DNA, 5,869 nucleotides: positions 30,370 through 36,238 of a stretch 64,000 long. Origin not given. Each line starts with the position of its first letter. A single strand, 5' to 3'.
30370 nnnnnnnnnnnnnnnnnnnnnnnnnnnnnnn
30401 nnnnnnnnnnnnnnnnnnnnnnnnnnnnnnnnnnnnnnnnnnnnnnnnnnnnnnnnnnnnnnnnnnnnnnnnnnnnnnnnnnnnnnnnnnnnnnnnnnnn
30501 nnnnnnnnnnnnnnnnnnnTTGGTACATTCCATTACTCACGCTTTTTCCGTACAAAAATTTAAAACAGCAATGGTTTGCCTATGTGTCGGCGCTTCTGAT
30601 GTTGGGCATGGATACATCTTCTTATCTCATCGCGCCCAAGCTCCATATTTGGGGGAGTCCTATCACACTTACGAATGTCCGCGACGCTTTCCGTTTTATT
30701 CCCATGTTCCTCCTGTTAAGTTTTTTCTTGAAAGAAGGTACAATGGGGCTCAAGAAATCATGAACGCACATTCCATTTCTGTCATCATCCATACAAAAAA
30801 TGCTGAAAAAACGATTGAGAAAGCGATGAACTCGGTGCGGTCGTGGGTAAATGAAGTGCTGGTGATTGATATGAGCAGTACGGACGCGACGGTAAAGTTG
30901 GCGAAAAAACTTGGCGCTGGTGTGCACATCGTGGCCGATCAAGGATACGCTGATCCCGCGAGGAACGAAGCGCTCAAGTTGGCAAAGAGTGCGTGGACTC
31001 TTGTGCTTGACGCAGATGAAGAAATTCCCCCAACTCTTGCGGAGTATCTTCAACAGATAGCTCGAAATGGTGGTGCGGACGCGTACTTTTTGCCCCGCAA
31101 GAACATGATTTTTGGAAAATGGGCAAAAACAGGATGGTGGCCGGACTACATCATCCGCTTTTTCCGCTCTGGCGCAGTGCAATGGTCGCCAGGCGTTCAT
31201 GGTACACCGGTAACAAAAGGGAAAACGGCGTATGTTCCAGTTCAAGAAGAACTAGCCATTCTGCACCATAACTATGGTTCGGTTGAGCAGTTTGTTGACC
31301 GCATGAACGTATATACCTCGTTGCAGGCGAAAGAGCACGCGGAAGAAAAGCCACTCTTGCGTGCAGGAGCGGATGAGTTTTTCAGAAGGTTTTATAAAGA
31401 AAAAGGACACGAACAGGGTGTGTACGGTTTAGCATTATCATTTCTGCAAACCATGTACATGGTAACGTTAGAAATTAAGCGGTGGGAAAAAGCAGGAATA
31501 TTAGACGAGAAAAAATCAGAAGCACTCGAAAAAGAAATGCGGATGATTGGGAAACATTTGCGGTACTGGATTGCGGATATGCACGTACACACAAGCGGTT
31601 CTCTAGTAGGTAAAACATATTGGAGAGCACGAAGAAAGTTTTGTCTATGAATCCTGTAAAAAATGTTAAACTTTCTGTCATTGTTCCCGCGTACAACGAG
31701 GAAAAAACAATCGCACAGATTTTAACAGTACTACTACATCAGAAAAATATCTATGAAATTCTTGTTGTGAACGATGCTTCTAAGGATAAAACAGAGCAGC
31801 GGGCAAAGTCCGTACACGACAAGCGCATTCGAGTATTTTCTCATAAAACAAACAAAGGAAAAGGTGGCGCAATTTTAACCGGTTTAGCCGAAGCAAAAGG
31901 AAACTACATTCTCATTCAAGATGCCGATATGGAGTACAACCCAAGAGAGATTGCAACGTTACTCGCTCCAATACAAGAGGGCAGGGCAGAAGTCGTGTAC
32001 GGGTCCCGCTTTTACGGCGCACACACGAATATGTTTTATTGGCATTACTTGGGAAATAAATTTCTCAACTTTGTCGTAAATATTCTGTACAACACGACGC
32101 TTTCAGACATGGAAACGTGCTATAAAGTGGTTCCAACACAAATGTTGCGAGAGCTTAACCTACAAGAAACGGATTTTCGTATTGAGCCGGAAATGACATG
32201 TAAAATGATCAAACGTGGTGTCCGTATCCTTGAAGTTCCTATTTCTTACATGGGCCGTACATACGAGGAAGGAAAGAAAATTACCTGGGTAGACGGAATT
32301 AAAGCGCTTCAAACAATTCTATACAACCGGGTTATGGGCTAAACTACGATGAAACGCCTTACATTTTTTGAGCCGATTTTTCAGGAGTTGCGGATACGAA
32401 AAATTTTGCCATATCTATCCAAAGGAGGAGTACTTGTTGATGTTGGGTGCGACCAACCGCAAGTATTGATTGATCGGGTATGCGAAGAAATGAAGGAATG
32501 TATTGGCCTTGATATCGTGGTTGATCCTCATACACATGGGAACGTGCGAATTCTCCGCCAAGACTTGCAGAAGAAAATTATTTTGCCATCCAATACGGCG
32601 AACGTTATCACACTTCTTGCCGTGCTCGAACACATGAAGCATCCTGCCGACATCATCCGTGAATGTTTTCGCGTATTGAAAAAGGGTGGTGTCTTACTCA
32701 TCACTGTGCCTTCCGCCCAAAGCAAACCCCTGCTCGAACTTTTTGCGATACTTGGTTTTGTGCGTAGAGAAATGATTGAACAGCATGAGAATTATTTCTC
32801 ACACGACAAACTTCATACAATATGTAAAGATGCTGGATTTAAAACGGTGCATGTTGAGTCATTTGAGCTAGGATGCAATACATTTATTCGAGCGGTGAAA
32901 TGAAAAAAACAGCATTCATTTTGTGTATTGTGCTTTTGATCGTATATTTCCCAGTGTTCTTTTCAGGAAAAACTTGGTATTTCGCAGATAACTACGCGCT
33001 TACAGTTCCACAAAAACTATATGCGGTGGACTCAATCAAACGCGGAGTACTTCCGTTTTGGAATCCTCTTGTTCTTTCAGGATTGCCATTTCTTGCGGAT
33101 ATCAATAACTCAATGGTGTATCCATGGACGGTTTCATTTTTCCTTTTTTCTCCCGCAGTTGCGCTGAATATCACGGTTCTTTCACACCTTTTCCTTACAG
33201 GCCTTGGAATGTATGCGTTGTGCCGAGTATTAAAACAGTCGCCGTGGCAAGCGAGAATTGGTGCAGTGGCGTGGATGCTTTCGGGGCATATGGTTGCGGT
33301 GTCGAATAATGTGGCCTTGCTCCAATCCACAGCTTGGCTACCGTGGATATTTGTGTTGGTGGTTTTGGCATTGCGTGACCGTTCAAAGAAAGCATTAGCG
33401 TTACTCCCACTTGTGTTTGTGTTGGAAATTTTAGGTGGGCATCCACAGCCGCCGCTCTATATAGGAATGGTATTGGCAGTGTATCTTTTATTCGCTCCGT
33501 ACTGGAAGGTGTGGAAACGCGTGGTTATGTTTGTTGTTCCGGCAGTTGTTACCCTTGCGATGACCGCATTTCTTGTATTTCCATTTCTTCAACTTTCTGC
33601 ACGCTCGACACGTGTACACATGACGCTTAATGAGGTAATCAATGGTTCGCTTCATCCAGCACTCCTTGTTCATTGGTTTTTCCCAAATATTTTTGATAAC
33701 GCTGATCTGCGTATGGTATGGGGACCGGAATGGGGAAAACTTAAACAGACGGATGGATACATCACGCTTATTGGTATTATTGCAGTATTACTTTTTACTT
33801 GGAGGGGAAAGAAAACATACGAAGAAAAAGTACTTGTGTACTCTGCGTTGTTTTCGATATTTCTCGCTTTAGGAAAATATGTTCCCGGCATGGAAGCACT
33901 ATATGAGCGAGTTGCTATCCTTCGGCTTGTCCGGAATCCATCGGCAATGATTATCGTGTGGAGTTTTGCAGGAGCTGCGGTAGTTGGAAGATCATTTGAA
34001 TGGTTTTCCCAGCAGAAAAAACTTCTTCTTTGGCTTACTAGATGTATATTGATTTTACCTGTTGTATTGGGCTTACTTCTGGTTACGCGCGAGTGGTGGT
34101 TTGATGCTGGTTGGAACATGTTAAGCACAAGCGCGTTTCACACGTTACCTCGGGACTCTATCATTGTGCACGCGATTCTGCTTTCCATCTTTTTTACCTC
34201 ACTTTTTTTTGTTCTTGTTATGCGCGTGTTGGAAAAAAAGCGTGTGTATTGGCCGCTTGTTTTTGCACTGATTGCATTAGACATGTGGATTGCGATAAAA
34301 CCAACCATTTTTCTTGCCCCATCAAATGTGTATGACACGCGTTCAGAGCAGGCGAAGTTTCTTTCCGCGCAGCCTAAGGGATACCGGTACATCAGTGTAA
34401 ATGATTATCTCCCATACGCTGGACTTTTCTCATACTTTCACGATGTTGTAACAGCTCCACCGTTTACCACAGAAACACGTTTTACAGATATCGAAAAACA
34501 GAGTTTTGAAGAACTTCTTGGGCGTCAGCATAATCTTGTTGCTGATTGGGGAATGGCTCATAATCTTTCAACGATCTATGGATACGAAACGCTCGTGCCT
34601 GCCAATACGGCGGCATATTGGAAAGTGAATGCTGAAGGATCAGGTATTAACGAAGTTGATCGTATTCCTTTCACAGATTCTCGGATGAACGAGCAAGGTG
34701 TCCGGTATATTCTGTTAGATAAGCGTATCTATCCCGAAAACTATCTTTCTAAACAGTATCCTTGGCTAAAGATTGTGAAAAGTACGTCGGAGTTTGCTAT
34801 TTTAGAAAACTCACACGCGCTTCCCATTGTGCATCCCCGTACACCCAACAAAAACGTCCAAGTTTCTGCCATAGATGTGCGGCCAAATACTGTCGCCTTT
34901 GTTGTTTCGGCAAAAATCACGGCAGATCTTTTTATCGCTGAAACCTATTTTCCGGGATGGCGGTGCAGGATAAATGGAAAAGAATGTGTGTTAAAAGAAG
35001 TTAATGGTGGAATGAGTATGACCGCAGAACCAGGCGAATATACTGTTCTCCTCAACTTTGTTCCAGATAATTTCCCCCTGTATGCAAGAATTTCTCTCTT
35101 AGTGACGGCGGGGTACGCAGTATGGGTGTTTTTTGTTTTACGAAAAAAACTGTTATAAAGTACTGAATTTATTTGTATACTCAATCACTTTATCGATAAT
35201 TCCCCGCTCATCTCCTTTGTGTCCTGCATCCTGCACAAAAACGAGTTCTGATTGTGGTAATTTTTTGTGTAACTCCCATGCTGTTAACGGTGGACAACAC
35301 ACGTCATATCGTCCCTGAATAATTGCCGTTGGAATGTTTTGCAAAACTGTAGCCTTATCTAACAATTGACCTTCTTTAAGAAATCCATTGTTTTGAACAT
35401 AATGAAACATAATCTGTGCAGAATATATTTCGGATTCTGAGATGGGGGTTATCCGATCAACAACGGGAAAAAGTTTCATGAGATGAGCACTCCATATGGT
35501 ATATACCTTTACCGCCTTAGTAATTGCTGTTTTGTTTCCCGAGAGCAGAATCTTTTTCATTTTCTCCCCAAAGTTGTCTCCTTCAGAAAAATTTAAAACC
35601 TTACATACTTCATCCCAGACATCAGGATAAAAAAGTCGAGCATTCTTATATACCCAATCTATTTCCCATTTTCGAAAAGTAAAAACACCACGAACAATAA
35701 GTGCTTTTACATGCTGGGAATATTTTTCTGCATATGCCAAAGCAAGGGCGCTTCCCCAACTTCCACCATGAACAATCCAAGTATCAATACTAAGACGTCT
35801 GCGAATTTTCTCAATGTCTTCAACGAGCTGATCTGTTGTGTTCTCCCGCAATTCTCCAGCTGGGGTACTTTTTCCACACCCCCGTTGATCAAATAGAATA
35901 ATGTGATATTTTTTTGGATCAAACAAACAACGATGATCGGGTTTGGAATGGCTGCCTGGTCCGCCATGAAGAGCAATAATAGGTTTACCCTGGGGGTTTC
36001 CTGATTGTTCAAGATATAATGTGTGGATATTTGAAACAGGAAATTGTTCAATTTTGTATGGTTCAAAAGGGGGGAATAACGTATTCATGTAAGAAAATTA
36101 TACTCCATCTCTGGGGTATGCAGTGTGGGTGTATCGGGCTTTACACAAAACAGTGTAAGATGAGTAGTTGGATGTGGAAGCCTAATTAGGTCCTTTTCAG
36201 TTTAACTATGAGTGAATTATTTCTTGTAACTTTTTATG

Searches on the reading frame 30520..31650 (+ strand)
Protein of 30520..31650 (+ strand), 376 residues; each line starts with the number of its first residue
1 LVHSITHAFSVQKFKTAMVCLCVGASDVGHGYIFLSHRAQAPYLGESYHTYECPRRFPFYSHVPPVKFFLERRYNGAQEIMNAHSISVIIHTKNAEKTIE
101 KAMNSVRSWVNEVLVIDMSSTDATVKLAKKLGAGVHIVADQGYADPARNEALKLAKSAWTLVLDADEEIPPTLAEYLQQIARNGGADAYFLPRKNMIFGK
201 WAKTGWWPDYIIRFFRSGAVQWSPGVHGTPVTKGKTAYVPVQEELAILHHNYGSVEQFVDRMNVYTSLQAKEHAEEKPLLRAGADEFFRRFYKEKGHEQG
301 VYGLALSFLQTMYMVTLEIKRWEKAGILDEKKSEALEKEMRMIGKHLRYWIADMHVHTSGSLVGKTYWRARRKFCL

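Call 5: search_protein_families(library=pfam, proteins=[window:30520-31650:+], max_evalue=0.01)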
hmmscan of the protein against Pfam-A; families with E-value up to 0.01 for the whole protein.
window:30520-31650:+ (376 aa): 2 families
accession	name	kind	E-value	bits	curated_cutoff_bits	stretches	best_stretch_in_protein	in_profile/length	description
PF00535.33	Glycos_transf_2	-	1.1e-16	61.7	23.3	1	87-193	1-115/168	Glycosyl transferase family 2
PF13704.12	Glyco_tranf_2_4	-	5.4e-06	27.2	27.5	1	93-167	1-82/98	Glycosyl transferase family 2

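Call 11: search_protein_families(library=ncbifam, proteins=[window:30520-31650:+], max_evalue=0.001)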
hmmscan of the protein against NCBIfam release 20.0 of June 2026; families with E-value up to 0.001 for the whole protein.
window:30520-31650:+ (376 aa): 7 families
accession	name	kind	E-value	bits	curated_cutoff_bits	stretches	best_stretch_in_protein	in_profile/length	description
TIGR04283.1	glyco_like_mftF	equivalog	2.8e-11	43.4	182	1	86-188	1-104/221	TIGR04283 family arsenosugar biosynthesis glycosyltransferase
TIGR04182.1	glyco_TIGR04182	equivalog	1.9e-10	40.6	325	1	86-187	2-103/293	S-layer glycoprotein N-glycosyltransferase AglJ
TIGR04195.1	S_glycosyl_SunS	equivalog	2.5e-10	39.8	350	1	82-167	55-142/421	SunS family peptide S-glycosyltransferase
NF010496.0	PRK13915.1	equivalog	7.7e-09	35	262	1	82-137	29-90/307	glucosyl-3-phosphoglycerate synthase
NF007482.0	PRK10073.1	equivalog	3.9e-08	32.7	423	1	83-185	5-114/334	glycosyltransferase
NF047683.1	TeichurnBiosyTuaG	equivalog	3.1e-07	30.3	400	1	83-169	5-99/252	teichuronic acid biosynthesis protein TuaG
NF041391.1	DPhHxTase_Halo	equivalog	0.0003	19.8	375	1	95-181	6-94/213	dolichyl-phosphate hexose transferase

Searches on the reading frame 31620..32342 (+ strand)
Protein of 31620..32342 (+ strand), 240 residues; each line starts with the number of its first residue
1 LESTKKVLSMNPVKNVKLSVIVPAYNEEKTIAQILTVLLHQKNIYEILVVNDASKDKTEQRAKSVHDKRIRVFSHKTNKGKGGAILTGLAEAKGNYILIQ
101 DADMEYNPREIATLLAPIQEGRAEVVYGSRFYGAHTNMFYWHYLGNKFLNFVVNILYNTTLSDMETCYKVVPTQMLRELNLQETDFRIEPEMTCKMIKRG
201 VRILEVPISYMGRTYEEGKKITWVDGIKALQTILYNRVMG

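Call 5: search_protein_families(library=pfam, proteins=[window:31620-32342:+], max_evalue=0.01)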
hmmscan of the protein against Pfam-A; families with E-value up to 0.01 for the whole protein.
window:31620-32342:+ (240 aa): 5 families
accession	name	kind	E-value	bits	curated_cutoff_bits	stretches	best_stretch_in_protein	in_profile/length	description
PF00535.33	Glycos_transf_2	-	4.1e-36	124.9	23.3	1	19-172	1-160/168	Glycosyl transferase family 2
PF13641.12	Glyco_tranf_2_3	-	1.4e-08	35.5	27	1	18-137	3-130/230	Glycosyltransferase like family 2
PF10111.15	Glyco_tranf_2_2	-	8.7e-07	29.1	27.3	1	19-116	1-104/276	Glycosyltransferase like family 2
PF13506.12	Glyco_transf_21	-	2.1e-06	27.8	21.7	1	81-166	18-101/174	Glycosyl transferase family 21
PF13704.12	Glyco_tranf_2_4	-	0.0082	17.1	27.5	0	26-103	2-81/98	Glycosyl transferase family 2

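Call 11: search_protein_families(library=ncbifam, proteins=[window:31620-32342:+], max_evalue=0.001)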
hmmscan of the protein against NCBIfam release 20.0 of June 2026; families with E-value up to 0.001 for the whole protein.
window:31620-32342:+ (240 aa): 26 families (the best 25 are shown)
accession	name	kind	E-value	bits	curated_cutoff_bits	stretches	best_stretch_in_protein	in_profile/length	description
TIGR04182.1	glyco_TIGR04182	equivalog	1.5e-39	136.2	325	1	18-233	2-214/293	S-layer glycoprotein N-glycosyltransferase AglJ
NF047588.1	GlcsyltransPgfSStrep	equivalog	1.3e-18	67.3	500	1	17-175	2-163/308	glycosyltransferase PgfS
NF041391.1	DPhHxTase_Halo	equivalog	1.1e-16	60.5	375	1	24-216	3-189/213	dolichyl-phosphate hexose transferase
NF058614.1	PPMAGASynPpgS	equivalog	1.6e-16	60.4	370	1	20-236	4-222/226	polyprenyl-phospho-N-acetylgalactosaminyl synthase PpgS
TIGR03937.1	PgaC_IcaA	equivalog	2.7e-16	59.5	422.3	1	9-117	38-149/407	poly-beta-1,6-N-acetyl-D-glucosamine synthase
NF007482.0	PRK10073.1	equivalog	9e-16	57.8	423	1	15-121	5-113/334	glycosyltransferase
NF010496.0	PRK13915.1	equivalog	1.7e-15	56.9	262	1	14-120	29-144/307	glucosyl-3-phosphoglycerate synthase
NF041875.1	EPS_EpsD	equivalog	2.3e-15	56.9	370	1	18-129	1-115/325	exopolysaccharide biosynthesis glycosyltransferase EpsD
TIGR04283.1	glyco_like_mftF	equivalog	8.5e-15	54.9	182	1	18-141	1-121/221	TIGR04283 family arsenosugar biosynthesis glycosyltransferase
NF047683.1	TeichurnBiosyTuaG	equivalog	1.1e-13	51.4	400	1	16-119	6-112/252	teichuronic acid biosynthesis protein TuaG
TIGR03965.1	mycofact_glyco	equivalog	4.1e-13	49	280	1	16-126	74-187/467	mycofactocin biosynthesis glycosyltransferase MftF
NF007986.1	PRK10714.1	equivalog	1.3e-12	47.4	529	1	17-129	7-125/316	undecaprenyl-phosphate 4-deoxy-4-formamido-L-arabinose transferase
NF050050.1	ProtGlycPglI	equivalog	3e-11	43.2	500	1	17-126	3-116/306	GalNAc(5)-diNAcBac-PP-undecaprenol beta-1,3-glucosyltransferase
TIGR03469.1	HpnB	hypoth_equivalog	3.5e-11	42.8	379.25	1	17-126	45-168/386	hopene-associated glycosyltransferase HpnB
NF045692.1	OglycostaseCruG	equivalog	1.1e-09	37.8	600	1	15-126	40-160/386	2'-O-glycosyltransferase CruG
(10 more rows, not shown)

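Call 70: find_related_loci(query=window:31647-32342:+, collection=metagenome_contigs, flank=7000)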
Query window:31647-32342:+ (231 aa) in metagenome_contigs; peptide patterns used: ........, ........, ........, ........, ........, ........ (x = any residue, [..] = any of these).
600 stretches matched a pattern (row limit reached: there are more); 585 encode a relative of the query (tblastn E <= 1e-3); the best 80 are kept; 80 distinct loci.
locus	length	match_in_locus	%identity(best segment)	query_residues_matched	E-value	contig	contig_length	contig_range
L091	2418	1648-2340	100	1-231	1e-168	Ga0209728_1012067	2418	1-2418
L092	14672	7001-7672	52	6-228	6e-77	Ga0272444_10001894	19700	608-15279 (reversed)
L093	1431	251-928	53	6-228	4e-81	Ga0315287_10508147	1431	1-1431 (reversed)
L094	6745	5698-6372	52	8-230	2e-75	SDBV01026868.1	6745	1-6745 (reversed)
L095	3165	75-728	50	9-225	4e-73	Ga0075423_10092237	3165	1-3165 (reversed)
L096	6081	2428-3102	51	8-230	1e-72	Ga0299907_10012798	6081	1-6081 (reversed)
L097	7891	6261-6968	47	2-228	1e-72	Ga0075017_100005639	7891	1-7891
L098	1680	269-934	50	9-227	2e-75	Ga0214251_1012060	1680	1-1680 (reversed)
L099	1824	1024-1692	53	8-228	1e-74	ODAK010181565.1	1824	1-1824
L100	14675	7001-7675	49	8-230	1e-71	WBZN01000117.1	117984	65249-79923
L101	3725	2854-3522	52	8-225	2e-71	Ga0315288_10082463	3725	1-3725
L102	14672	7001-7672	48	7-229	4e-71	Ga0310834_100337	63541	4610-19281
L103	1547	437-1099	51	9-228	3e-74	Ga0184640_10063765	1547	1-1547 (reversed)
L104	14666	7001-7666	47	9-227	3e-70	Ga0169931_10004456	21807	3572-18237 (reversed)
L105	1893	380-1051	48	9-227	8e-73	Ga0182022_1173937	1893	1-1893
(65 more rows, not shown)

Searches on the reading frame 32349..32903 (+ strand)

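Call 5: search_protein_families(library=pfam, proteins=[window:32349-32903:+], max_evalue=0.01)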
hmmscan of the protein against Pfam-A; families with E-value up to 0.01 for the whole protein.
window:32349-32903:+ (184 aa): 8 families
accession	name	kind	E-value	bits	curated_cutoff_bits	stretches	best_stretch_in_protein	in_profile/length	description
PF13489.12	Methyltransf_23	-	4.5e-19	69.2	27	1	16-169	13-164/164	Methyltransferase domain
PF08241.18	Methyltransf_11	-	8e-10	39.7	21.2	1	49-118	19-95/95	Methyltransferase domain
PF13847.12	Methyltransf_31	-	4.7e-07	30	27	1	40-162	33-144/145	Methyltransferase domain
PF08242.18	Methyltransf_12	-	3.4e-05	24.9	30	1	67-116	52-98/98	Methyltransferase domain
PF13649.12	Methyltransf_25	-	5.5e-05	24.2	27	1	63-114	46-97/97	Methyltransferase domain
PF01209.24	Ubie_methyltran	-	0.00019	21.3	20.1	0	77-127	110-160/233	ubiE/COQ5 methyltransferase family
PF05148.21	Methyltransf_8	-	0.00044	20.6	27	1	25-147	72-188/219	Hypothetical methyltransferase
PF12847.13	Methyltransf_18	-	0.002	18.6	27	1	14-79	3-69/151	Methyltransferase domain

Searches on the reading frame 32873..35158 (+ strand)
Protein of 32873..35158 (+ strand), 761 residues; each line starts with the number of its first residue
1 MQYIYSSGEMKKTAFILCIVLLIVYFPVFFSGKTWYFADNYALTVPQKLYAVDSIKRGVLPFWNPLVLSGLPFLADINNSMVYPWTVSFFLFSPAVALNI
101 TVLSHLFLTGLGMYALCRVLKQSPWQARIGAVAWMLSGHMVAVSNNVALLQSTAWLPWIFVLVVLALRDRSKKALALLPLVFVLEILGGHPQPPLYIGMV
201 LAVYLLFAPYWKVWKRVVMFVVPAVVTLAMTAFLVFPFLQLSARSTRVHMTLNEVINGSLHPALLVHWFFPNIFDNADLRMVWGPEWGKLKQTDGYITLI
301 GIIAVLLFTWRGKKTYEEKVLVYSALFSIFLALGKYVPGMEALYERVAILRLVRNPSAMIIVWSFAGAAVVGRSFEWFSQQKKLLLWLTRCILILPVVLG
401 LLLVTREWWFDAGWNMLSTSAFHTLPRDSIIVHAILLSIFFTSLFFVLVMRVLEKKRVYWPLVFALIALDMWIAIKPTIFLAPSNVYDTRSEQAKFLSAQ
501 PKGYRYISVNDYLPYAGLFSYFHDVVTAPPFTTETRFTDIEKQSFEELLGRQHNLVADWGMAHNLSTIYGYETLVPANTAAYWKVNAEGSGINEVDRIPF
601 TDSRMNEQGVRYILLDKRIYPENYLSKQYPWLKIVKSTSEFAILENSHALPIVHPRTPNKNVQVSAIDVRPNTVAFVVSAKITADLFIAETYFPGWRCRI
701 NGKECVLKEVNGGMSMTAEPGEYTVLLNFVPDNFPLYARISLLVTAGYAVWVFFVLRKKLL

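Call 5: search_protein_families(library=pfam, proteins=[window:32873-35158:+], max_evalue=0.01)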
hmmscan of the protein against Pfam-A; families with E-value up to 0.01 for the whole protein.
window:32873-35158:+ (761 aa): 0 families

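Call 11: search_protein_families(library=ncbifam, proteins=[window:32873-35158:+], max_evalue=0.001)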
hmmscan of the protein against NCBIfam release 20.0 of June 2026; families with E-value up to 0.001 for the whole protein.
window:32873-35158:+ (761 aa): 0 families

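Call 16: search_protein_families(library=pfam, proteins=[window:32873-35158:+], max_evalue=5)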
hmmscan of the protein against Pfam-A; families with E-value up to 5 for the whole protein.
window:32873-35158:+ (761 aa): 0 families

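Call 50: find_encoding_contigs(protein=window:32873-35158:+, flank=10000, max_places=1)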
Protein window:32873-35158:+ (761 aa): 3 contigs read that carry it; 1 place shown.
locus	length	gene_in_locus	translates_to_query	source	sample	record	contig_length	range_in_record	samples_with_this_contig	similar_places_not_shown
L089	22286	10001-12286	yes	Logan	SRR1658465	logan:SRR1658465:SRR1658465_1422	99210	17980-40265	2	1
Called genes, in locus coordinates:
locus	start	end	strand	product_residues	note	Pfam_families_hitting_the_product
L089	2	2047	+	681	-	-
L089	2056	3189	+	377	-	-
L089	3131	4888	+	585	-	PF10131:PTPS_related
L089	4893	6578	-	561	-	-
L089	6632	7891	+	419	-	-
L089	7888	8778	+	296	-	PF00535:Glycos_transf_2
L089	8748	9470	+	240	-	PF13641:Glyco_tranf_2_3, PF00535:Glycos_transf_2, PF10111:Glyco_tranf_2_2 (weak)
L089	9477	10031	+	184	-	PF13489:Methyltransf_23, PF13847:Methyltransf_31 (weak), PF08241:Methyltransf_11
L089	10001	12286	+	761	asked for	-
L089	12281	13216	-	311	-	PF00561:Abhydrolase_1, PF12146:Hydrolase_4, PF12697:Abhydrolase_6 (weak)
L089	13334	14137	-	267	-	PF00459:Inositol_P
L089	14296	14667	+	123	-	-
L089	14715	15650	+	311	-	PF00535:Glycos_transf_2, PF13641:Glyco_tranf_2_3, PF13632:Glyco_trans_2_3 (faint)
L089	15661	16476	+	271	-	PF00535:Glycos_transf_2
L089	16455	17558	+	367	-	PF00534:Glycos_transf_1, PF13692:Glyco_trans_1_4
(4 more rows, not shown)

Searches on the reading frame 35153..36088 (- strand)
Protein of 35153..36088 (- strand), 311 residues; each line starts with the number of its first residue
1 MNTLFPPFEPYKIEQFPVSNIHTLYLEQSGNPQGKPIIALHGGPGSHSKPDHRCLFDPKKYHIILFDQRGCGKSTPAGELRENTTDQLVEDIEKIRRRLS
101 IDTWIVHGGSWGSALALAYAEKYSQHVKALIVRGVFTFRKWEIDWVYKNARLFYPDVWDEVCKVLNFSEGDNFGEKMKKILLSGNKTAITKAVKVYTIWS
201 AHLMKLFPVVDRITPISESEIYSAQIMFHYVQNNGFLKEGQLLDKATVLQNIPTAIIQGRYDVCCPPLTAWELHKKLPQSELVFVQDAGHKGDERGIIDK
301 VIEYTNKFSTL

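Call 5: search_protein_families(library=pfam, proteins=[window:35153-36088:-], max_evalue=0.01)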
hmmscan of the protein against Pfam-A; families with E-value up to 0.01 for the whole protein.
window:35153-36088:- (311 aa): 4 families
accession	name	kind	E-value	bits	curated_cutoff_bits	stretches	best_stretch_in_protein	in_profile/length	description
PF00561.26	Abhydrolase_1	-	3.7e-30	105.8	25.8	1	35-290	1-238/245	alpha/beta hydrolase fold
PF12146.15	Hydrolase_4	-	1.6e-11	44.4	27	1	58-142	29-116/239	Serine aminopeptidase, S33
PF12697.13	Abhydrolase_6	-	2.1e-05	25.8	26.3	1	38-136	2-90/217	Alpha/beta hydrolase family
PF08386.16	Abhydrolase_4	-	7.6e-05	23.2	21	1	244-292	27-75/103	TAP-like protein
